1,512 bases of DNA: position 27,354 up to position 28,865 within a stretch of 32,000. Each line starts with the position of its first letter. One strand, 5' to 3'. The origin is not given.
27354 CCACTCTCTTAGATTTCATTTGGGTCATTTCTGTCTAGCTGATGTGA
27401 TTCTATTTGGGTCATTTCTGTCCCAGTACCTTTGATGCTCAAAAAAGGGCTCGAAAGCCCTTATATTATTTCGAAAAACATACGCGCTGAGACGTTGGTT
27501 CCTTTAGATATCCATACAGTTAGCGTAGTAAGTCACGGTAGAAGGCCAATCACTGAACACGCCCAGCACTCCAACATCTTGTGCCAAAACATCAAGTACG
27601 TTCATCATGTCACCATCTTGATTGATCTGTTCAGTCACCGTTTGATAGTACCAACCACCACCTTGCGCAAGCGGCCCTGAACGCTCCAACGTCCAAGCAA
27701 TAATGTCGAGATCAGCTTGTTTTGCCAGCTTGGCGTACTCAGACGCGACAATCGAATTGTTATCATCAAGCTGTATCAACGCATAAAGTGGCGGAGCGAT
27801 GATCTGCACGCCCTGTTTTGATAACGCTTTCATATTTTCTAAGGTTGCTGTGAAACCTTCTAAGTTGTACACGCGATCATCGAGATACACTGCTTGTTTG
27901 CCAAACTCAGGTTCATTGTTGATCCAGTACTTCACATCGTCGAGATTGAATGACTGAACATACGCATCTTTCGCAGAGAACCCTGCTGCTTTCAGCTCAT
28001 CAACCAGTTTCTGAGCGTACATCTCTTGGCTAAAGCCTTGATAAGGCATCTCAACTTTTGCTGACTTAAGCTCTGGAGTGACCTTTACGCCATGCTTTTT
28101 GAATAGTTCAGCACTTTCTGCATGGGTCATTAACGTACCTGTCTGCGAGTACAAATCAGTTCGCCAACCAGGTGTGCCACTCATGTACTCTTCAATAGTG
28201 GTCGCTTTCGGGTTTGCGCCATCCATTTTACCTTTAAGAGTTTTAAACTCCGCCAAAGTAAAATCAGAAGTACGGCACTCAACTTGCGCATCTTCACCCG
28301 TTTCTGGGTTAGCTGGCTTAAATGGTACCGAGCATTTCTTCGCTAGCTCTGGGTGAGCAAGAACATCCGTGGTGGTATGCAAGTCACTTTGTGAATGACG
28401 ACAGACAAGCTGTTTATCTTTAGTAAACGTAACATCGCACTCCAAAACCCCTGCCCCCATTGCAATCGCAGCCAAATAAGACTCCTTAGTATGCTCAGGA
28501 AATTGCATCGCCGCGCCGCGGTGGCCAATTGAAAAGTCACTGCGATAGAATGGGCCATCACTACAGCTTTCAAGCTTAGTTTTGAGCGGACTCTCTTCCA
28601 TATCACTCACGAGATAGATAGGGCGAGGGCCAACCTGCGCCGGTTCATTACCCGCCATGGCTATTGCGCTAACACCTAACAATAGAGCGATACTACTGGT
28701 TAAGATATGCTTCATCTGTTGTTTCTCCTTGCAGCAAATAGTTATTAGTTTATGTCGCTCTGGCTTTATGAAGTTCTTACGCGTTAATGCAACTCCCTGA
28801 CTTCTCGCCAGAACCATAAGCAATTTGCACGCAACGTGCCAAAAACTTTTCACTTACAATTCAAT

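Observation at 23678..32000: Compact sigma54 regulon: sensor kinase and NtrC-type activator directly upstream of a secreted GDPD phosphodiesterase and a PhnD-C-E-E importer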

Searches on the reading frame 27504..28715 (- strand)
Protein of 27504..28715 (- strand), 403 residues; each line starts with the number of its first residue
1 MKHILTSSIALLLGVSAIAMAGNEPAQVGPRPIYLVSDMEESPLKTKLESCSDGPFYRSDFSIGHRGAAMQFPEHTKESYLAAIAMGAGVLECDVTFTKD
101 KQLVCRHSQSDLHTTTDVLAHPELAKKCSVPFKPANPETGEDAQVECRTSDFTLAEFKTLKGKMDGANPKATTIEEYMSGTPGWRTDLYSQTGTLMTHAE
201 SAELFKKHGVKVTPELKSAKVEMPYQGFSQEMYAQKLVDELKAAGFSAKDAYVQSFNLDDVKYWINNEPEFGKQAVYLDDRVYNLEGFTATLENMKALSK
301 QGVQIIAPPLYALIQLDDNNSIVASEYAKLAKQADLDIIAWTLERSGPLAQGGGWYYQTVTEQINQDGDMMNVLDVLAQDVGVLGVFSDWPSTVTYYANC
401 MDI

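Call 3: search_protein_families(library=pfam, proteins=[window:27504-28715:-])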
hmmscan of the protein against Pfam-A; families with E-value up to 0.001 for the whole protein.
window:27504-28715:- (403 aa): 1 family
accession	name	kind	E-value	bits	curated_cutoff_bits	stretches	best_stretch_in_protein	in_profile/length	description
PF03009.23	GDPD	-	1.2e-23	84.9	23.6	1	65-391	1-242/244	Glycerophosphoryl diester phosphodiesterase family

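Call 4: search_protein_families(library=ncbifam, proteins=[window:27504-28715:-])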
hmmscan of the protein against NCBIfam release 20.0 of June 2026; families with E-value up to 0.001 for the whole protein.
window:27504-28715:- (403 aa): 2 families
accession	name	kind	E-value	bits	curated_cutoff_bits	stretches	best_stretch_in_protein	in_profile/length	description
NF008354.0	PRK11143.1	equivalog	1.3e-14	53.9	254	1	61-263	32-217/359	glycerophosphodiester phosphodiesterase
NF053857.1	LysphglycPlipDStph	equivalog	5.7e-05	22.6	450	1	61-116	47-101/305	lysophosphatidylglycerol phospholipase D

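Call 12: find_homologous_proteins(query=window:27504-28715:-)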
Query window:27504-28715:- (403 aa): 8000 proteins with E <= 0.001 among 8000 candidates; the best 120 are listed.
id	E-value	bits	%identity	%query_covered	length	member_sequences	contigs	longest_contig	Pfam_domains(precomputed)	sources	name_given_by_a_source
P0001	2.7e-259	878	95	100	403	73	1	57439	PF03009.24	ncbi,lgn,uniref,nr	ncbi:glycerophosphodiester phosphodiesterase [Vibrio tubiashii]|uniref:glycerophosphodiester phospho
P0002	1.5e-255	865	93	100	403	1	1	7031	PF03009.24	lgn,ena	-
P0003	2.2e-250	848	91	100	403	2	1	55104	PF03009.24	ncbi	-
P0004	2.7e-243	825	88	100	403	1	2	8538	PF03009.24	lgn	-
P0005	2.7e-243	825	88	100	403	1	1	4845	PF03009.24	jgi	-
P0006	2.7e-243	825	88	100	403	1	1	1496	PF03009.24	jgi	jgi:glycerophosphoryl diester phosphodiesterase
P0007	2.5e-242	822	88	100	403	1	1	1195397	PF03009.24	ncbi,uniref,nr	ncbi:glycerophosphodiester phosphodiesterase family protein [Vibrio sinaloensis]|uniref:glycerophosp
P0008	2.4e-241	819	88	100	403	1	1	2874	PF03009.24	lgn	-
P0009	6.0e-240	814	87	100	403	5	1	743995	PF03009.24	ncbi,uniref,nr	ncbi:glycerophosphodiester phosphodiesterase [Vibrio sp. JPW-9-11-11]|uniref:glycerophosphodiester p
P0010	1.8e-239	812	88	100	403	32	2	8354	PF03009.24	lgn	-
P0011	3.8e-239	811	87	100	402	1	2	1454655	PF03009.24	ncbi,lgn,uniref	ncbi:glycerophosphodiester phosphodiesterase family protein [Vibrio sp. NH-UV-68]|uniref:glycerophos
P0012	3.8e-239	811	87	100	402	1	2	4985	PF03009.24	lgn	-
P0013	5.3e-239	811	87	100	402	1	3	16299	PF03009.24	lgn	-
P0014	7.2e-239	810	87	100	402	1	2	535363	PF03009.24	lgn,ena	-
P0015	9.5e-239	810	87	100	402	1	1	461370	PF03009.24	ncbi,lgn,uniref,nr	ncbi:glycerophosphodiester phosphodiesterase family protein [Vibrio pacinii]|uniref:glycerophosphodi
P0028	8.7e-222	754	81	100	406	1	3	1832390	PF03009.24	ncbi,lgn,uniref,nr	ncbi:glycerophosphodiester phosphodiesterase family protein [Vibrio splendidus]|uniref:glycerophosph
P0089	1.9e-219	746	80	100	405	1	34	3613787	PF03009.24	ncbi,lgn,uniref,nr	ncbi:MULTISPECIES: glycerophosphodiester phosphodiesterase family protein [Vibrio]|uniref:glyceropho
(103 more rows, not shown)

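Call 18: search_solved_structures(query=window:27504-28715:-, max_evalue=0.01, show_alignments=2)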
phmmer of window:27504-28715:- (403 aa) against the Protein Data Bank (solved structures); distinct sequences matched with E-value up to 0.01: 21.
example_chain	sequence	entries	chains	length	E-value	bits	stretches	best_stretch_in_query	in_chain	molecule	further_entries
1t8q_A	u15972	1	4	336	9.9e-10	41.2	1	61-274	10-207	Glycerophosphoryl diester phosphodiesterase, periplasmic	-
1ydy_A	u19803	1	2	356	1.5e-09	40.6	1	61-274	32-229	Glycerophosphoryl diester phosphodiesterase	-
4r7o_A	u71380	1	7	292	8.2e-08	34.9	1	61-115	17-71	Glycerophosphoryl diester phosphodiesterase, putative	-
9eul_A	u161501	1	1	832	2.2e-07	33.5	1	60-117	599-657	GP-PDE domain-containing protein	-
9euf_B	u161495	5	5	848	2.3e-07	33.4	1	60-117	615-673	GP-PDE domain-containing protein | ORF58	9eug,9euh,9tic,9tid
9f49_AAA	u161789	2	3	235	3.4e-07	32.9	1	62-117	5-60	GP-PDE domain-containing protein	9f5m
8cwp_A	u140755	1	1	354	7.7e-07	31.7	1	61-262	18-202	Glycerophosphoryl diester phosphodiesterase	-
5t91_A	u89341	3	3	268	2.6e-05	26.7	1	61-116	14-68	Glycerophosphoryl diester phosphodiesterase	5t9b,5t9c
1o1z_A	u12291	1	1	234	0.00021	23.7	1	62-109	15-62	glycerophosphodiester phosphodiesterase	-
4oec_A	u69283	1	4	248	0.00045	22.6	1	63-111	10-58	Glycerophosphoryl diester phosphodiesterase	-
7ym0_A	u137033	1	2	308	0.00048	22.5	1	60-117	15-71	Lysoplasmalogenase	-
7ymp_A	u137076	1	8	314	0.0005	22.4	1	60-117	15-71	Lysoplasmalogenase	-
7ymq_A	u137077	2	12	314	0.0005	22.4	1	60-117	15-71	Lysoplasmalogenase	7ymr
2pz0_A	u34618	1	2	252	0.00054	22.3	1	62-115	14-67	Glycerophosphoryl diester phosphodiesterase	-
7e2a_A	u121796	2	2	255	0.0017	20.7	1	61-113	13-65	Glycerophosphodiester phosphodiesterase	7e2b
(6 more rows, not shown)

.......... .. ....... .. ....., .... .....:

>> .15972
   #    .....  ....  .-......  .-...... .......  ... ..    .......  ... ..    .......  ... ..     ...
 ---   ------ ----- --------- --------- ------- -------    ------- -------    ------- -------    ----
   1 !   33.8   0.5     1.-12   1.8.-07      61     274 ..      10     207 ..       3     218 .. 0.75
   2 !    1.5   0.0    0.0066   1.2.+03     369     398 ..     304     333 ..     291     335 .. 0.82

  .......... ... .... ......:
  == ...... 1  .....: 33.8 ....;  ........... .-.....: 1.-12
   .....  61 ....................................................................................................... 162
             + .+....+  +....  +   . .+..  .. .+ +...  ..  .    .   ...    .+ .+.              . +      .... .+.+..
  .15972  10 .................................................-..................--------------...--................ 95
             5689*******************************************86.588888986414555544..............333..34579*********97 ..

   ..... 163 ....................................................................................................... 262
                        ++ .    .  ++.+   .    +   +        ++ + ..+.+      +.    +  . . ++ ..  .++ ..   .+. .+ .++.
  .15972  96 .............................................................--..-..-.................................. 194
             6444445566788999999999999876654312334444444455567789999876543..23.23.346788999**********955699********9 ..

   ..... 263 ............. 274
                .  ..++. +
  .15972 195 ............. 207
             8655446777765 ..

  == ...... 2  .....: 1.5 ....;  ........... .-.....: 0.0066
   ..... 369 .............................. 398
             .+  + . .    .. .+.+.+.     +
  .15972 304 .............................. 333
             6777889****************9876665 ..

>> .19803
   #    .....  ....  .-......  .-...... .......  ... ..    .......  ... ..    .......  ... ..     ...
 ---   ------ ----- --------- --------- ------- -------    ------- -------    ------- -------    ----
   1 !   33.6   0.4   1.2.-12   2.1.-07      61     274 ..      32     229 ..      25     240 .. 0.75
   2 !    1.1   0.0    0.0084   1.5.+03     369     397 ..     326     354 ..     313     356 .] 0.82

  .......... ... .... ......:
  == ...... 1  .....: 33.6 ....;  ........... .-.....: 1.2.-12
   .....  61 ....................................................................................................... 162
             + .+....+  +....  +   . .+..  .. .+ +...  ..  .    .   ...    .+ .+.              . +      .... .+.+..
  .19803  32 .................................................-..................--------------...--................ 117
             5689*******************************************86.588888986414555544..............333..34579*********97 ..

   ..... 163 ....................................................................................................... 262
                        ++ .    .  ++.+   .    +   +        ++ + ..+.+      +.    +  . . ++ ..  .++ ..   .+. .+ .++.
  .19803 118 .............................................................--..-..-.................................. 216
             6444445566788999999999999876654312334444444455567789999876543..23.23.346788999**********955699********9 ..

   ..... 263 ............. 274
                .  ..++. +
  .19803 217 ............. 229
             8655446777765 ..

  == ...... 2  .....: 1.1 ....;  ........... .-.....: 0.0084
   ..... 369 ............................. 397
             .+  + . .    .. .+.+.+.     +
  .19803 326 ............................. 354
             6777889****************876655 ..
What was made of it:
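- The catalytic residues are the standard set (call 18).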

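Call 30: find_encoding_contigs(protein=P0028, flank=10000, max_places=2)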
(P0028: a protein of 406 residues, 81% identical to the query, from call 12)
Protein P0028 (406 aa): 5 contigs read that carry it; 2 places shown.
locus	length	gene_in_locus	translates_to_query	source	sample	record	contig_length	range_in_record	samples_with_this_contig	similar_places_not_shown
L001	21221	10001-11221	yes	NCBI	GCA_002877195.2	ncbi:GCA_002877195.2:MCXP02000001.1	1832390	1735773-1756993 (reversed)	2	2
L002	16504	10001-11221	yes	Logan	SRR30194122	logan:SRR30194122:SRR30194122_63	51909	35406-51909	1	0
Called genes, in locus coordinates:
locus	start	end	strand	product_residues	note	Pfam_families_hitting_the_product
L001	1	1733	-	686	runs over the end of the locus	PF00128:Alpha-amylase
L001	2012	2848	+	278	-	PF00657:Lipase_GDSL (weak), PF13472:Lipase_GDSL_2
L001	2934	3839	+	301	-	PF00126:HTH_1, PF03466:LysR_substrate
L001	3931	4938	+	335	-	PF17396:DUF1611_N, PF07755:DUF1611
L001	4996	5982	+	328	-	PF02746:MR_MLE_N, PF13378:MR_MLE_C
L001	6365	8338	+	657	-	PF02518:HATPase_c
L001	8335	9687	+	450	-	PF00072:Response_reg, PF00158:Sigma54_activat, PF14532:Sigma54_activ_2, PF07724:AAA_2 (weak), PF07728:AAA_5 (weak), PF25601:AAA_lid_14, PF02954:HTH_8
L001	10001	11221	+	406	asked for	PF03009:GDPD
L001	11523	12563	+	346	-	PF12974:Phosphonate-bd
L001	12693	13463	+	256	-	PF00005:ABC_tran, PF13304:AAA_21 (faint)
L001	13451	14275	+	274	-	PF00528:BPD_transp_1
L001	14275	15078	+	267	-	PF00528:BPD_transp_1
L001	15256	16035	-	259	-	PF08282:Hydrolase_3 (weak)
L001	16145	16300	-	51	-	PF11216:DUF3012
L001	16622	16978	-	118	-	PF02482:Ribosomal_S30AE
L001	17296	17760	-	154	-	-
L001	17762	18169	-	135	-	-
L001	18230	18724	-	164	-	-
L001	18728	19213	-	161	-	-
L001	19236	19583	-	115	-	-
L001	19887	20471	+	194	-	-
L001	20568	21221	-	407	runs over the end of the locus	PF00483:NTP_transferase, PF12804:NTP_transf_3 (weak), PF07959:Fucose_pyrophosphorylase (faint), PF24894:Hexapep_GlmU, PF25084:LbH_EIF2B, PF25087:GMPPB_C, PF25247:LbH_GLGC (weak)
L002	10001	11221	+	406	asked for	PF03009:GDPD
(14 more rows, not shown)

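Call 31: find_encoding_contigs(protein=P0089, flank=10000, max_places=2)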
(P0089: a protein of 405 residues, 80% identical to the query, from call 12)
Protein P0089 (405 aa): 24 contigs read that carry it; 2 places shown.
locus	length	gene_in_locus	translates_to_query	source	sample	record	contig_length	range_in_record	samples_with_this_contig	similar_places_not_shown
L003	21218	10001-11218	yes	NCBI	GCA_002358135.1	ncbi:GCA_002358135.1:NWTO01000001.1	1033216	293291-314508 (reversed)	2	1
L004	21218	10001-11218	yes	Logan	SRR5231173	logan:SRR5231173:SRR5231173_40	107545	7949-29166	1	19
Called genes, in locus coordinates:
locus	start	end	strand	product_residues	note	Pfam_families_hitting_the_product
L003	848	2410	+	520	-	PF00501:AMP-binding, PF13193:AMP-binding_C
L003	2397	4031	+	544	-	PF00732:GMC_oxred_N, PF05834:Lycopene_cycl (faint), PF05199:GMC_oxred_C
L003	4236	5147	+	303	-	PF00561:Abhydrolase_1, PF12146:Hydrolase_4, PF12697:Abhydrolase_6, PF03096:Ndr, PF00561:Abhydrolase_1 (weak)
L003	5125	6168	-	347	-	PF12625:Arabinose_bd, PF12833:HTH_18, PF00165:HTH_AraC (weak)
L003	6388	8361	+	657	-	PF14501:HATPase_c_5 (faint), PF02518:HATPase_c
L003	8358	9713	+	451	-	PF00072:Response_reg, PF00158:Sigma54_activat, PF14532:Sigma54_activ_2, PF07724:AAA_2, PF07728:AAA_5 (weak), PF25601:AAA_lid_14, PF02954:HTH_8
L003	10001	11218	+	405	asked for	PF03009:GDPD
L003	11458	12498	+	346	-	PF12974:Phosphonate-bd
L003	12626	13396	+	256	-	PF00005:ABC_tran, PF13304:AAA_21 (faint)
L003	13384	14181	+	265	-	PF00528:BPD_transp_1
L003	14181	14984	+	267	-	PF00528:BPD_transp_1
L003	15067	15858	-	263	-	PF08282:Hydrolase_3 (weak)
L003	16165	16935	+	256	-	PF08220:HTH_DeoR, PF08279:HTH_11, PF00455:DeoRC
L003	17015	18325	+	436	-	PF07690:MFS_1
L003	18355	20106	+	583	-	PF07881:Fucose_iso_N1, PF07882:Fucose_iso_N2, PF02952:Fucose_iso_C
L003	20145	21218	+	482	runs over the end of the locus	PF00370:FGGY_N, PF02782:FGGY_C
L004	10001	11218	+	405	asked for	PF03009:GDPD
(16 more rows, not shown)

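Call 49: search_protein_families(library=ncbifam, proteins=[L001:6365-8338:+, L001:6365-7354:+], max_evalue=0.1)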
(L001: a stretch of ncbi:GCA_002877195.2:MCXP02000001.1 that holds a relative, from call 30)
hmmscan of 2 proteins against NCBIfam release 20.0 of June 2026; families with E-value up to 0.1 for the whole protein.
L001:6365-8338:+ (657 aa): 87 families (the best 25 are shown)
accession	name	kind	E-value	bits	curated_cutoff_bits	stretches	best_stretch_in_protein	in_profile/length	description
NF047794.1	HisKinPtgB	equivalog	1.4e-68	231.7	1000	1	288-648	294-650/656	two-component system sensor histidine kinase PgtB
NF008468.0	PRK11360.1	equivalog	2.6e-49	168.1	646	1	386-653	345-608/616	two-component system sensor histidine kinase AtoS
TIGR02956.1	TMAO_torS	equivalog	9.8e-41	139.8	676.5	2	268-652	270-681/967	TMAO reductase system sensor histidine kinase/response regulator TorS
NF052574.1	HisKinEspCMyxo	equivalog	1.1e-37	129.7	1200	1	426-653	404-637/785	serine histidine kinase EspC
NF041777.1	sens_FixL_Rhizob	equivalog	7.1e-36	123.9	850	1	415-654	238-482/485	sensor protein FixL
NF010411.0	PRK13837.1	equivalog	4.8e-35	120.8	647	1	400-655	412-677/828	two-component system VirA-like sensor kinase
NF007688.0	PRK10364.1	equivalog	2e-34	119.2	479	1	425-653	226-451/460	two-component system sensor histidine kinase ZraS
NF046020.1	HisKinCckABruc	equivalog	8.1e-34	116.6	1000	1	421-653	462-707/868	cell cycle histidine kinase CckA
NF047497.1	HK_LIC_12097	equivalog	1.2e-33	116.4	500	1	415-653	126-366/367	LIC_12097 family sensor histidine kinase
NF038348.1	T2SS_HK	subfamily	7.6e-33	113.8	450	2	490-652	411-572/574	histidine kinase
NF033092.0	HK_WalK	equivalog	4.4e-31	108.1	725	2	446-652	379-593/594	cell wall metabolism sensor histidine kinase WalK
NF052573.1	HisKinEspAMyxo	equivalog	5.5e-30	104.1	1400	1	424-651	369-609/755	serine histidine kinase EspA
NF010076.0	PRK13557.1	subfamily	1.1e-29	103.3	631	1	423-652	147-393/540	histidine kinase famiy protein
NF047466.1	hybrid_RR_LvrB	exception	2.9e-29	102.4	500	1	403-652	114-375/377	hybrid histidine kinase/response regulator LvrB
NF040750.1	tetrathio_HK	equivalog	5.6e-29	101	750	1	419-641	318-542/555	tetrathionate respiration histidine kinase TtrS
NF046026.1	HisKinCckACaul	equivalog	7.4e-28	97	1000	1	428-653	291-532/678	cell cycle histidine kinase CckA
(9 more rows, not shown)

L001:6365-7354:+ (330 aa): 1 family
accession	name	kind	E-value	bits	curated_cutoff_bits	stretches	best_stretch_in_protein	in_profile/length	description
TIGR02956.1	TMAO_torS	equivalog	2e-05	22.9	676.5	1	37-131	2-96/967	TMAO reductase system sensor histidine kinase/response regulator TorS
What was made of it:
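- On TorS-type sensor kinase: TorS model scores 140 vs cutoff 676 bits (call 49).
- The nearest sequence models, PgtB and TorS, both work with a periplasmic binding-protein partner (call 49; partner roles from own knowledge for PgtC, from PDB titles for TorT).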

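Call 50: search_protein_families(library=pfam, proteins=[L001:6365-8338:+, L001:6365-7354:+], max_evalue=1)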
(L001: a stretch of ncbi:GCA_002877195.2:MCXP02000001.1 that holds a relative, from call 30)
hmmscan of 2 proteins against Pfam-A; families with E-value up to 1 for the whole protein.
L001:6365-8338:+ (657 aa): 8 families
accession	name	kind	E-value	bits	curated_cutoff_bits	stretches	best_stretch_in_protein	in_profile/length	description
PF02518.31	HATPase_c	-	5.2e-26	91.7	26.4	1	546-653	2-109/111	Histidine kinase-, DNA gyrase B-, and HSP90-like ATPase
PF14501.12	HATPase_c_5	-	4.1e-05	23.9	22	1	550-642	6-93/102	GHKL domain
PF00672.30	HAMP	-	9.9e-05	23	25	1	350-397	2-49/53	HAMP domain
PF00512.31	HisKA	-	0.00017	22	26.9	1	440-505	3-65/66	His Kinase A (phospho-acceptor) domain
PF13589.12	HATPase_c_3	-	0.00019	21.9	25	1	549-610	2-60/137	Histidine kinase-, DNA gyrase B-, and HSP90-like ATPase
PF22610.1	CovS-like_HAMP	-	0.046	14.1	27.4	0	160-176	12-28/57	Histidine kinase, HAMP domain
PF10938.13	YfdX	-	0.062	13.7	26.6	0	415-484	72-140/149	YfdX protein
PF19191.5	HEF_HK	-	0.88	10.5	24.1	0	138-174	13-49/67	HEF_HK domain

L001:6365-7354:+ (330 aa): 1 family
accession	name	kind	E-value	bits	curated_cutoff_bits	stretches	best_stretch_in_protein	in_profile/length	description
PF24111.1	DUF7386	-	0.2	12.3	28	1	265-312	29-76/86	Family of unknown function (DUF7386)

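Call 91: predict_structure(alignment_id=A5)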
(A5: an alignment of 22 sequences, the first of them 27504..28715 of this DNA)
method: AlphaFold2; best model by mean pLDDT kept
length: 403 residues; sequences in the alignment: 22
mean_pLDDT: 58.7   pTM: 0.61
mean pLDDT of the five models: 58.7, 52.2, 49.4, 45.6, 42.7
residues with pLDDT >= 90: 21; 70-90: 120; 50-70: 95; < 50: 167
segments of 3 or more residues with pLDDT < 50: 1-40, 42-48, 50-74, 86-99, 101-117, 134-138, 140-143, 187-193, 218-225, 343-368, 390-392, 400-403
pLDDT, mean of each block of 10 residues (from residue 1): 32 30 32 41 46 38 31 48 47 42 41 44 70 52 57 75 62 78 49 53 71 60 50 69 80 78 82 81 61 91 86 80 88 91 43 37 46 75 71 50 36
secondary structure, 60 per line:
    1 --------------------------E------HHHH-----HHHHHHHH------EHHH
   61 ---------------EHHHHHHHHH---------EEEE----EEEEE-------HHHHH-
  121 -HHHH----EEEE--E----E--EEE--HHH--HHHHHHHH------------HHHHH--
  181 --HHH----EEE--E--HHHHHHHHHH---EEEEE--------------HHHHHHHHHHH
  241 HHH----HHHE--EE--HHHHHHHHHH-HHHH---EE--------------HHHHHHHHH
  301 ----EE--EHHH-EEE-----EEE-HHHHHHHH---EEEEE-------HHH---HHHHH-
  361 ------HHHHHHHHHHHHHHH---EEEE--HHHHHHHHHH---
elements in order: H34-37 H43-50 H77-85 E95-98 E103-107 H115-119 H122-125 E130-133 E144-146 H154-161 H174-178 E190-192 H198-207 E211-215 H230-243 H258-267 H269-272 H292-300 E314-316 E322-324 H326-333 E337-341 H355-359 H367-381 E385-388 H391-400
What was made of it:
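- Tried and rejected: It was not used for a fold search (call 91).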
